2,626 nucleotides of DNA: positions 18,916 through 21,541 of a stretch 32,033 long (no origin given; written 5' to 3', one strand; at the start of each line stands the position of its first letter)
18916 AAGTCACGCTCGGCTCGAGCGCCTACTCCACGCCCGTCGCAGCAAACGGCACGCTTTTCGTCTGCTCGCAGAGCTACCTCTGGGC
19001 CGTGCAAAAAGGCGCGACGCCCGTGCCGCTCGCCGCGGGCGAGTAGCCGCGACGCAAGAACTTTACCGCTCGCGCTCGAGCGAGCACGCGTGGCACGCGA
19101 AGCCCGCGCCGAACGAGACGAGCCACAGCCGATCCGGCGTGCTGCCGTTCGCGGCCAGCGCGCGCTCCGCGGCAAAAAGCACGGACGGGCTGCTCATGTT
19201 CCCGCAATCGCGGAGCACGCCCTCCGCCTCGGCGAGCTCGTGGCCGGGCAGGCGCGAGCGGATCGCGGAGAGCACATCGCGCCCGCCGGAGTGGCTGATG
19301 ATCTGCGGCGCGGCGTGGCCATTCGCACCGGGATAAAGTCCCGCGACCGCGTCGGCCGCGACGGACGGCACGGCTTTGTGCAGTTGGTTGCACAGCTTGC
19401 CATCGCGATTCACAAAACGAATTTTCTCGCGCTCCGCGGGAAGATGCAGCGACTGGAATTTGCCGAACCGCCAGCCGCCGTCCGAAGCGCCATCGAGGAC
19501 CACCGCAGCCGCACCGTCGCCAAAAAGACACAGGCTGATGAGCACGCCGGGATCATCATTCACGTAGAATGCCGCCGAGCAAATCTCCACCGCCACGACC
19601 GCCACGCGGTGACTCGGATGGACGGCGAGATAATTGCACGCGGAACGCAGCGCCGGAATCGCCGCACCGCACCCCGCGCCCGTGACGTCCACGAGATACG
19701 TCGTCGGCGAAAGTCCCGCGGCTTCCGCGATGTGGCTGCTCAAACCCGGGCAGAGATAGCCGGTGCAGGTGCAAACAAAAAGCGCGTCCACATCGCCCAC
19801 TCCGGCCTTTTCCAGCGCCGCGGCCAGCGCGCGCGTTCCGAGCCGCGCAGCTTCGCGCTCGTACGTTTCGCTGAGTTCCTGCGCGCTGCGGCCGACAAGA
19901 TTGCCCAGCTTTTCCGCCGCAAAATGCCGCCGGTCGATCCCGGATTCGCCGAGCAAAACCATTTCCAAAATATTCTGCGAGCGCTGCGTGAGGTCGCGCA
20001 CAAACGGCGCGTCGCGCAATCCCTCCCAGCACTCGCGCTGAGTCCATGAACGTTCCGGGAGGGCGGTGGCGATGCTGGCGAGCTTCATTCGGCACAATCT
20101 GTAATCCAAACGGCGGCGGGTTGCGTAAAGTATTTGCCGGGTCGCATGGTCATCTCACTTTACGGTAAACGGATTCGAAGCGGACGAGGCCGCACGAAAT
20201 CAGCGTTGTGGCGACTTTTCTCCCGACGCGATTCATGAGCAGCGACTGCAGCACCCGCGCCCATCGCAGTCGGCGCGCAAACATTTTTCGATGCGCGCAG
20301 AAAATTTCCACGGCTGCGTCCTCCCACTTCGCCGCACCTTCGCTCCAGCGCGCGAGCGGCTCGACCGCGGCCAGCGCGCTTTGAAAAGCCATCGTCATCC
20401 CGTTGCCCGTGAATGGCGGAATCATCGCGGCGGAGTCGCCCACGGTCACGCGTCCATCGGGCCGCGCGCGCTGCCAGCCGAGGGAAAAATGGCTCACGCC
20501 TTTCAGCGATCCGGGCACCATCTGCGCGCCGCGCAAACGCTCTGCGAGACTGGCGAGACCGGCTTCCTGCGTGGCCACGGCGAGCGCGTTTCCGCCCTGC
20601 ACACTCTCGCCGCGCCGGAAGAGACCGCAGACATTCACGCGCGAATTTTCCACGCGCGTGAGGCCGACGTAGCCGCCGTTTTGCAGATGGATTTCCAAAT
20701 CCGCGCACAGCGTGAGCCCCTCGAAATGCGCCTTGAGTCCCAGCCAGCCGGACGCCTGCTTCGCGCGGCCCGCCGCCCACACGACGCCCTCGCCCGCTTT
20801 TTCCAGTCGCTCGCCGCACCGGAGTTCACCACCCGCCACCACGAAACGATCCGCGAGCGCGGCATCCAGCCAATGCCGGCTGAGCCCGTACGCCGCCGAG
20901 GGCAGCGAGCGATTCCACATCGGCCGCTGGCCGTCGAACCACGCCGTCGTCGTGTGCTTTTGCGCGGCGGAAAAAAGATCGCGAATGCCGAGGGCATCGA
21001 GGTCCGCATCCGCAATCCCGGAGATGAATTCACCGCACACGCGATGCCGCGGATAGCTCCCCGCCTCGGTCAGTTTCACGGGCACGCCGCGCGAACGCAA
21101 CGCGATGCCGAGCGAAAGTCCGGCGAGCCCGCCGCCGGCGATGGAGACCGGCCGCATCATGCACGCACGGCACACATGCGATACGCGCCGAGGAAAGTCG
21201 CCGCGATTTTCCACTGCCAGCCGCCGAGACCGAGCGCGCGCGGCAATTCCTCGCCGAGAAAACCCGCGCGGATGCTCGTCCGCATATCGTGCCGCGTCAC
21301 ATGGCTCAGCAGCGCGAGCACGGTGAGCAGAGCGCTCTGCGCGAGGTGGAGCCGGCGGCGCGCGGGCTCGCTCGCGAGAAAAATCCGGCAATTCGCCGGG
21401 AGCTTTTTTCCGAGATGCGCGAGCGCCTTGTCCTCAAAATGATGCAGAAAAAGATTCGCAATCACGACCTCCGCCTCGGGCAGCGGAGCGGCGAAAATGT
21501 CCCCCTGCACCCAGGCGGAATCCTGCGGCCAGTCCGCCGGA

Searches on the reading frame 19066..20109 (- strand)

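Call 35: search_protein_families(library=pfam, proteins=[window:19066-20109:-], max_evalue=0.001)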
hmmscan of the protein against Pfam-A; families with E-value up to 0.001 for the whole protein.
window:19066-20109:- (348 aa): 4 families
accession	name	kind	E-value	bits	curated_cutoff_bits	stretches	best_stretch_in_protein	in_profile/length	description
PF08392.18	FAE1_CUT1_RppA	-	1.2e-12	48.2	27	1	54-208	53-206/290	FAE1/Type III polyketide synthase-like protein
PF00195.25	Chal_sti_synt_N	-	1.2e-10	41.7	27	1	80-205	92-221/225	Chalcone and stilbene synthases, N-terminal domain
PF08545.16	ACP_syn_III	-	4.4e-08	33.4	24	1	145-219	5-75/80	3-Oxoacyl-[acyl-carrier-protein (ACP)] synthase III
PF08541.16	ACP_syn_III_C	-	3.5e-05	24.3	26.6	1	273-344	17-88/90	3-Oxoacyl-[acyl-carrier-protein (ACP)] synthase III C terminal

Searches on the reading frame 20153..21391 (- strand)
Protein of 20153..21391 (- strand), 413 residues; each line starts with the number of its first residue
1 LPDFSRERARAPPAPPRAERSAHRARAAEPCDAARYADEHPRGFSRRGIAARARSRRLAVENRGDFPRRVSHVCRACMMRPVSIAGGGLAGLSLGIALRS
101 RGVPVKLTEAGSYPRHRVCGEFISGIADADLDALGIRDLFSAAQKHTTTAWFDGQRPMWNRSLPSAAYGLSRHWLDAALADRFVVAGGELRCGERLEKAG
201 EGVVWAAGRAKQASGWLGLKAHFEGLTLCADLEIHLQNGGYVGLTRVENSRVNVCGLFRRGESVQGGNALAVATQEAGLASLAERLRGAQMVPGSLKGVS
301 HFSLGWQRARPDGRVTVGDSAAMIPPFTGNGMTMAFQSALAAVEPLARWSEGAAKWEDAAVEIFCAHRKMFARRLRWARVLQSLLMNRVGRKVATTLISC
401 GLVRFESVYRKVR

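Call 35: search_protein_families(library=pfam, proteins=[window:20153-21391:-], max_evalue=0.001)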
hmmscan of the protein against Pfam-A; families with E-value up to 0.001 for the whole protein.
window:20153-21391:- (413 aa): 1 family
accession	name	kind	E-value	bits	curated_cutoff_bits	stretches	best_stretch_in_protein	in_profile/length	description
PF01494.25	FAD_binding_3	-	1.8e-07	31.2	22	0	275-355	244-327/349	FAD binding domain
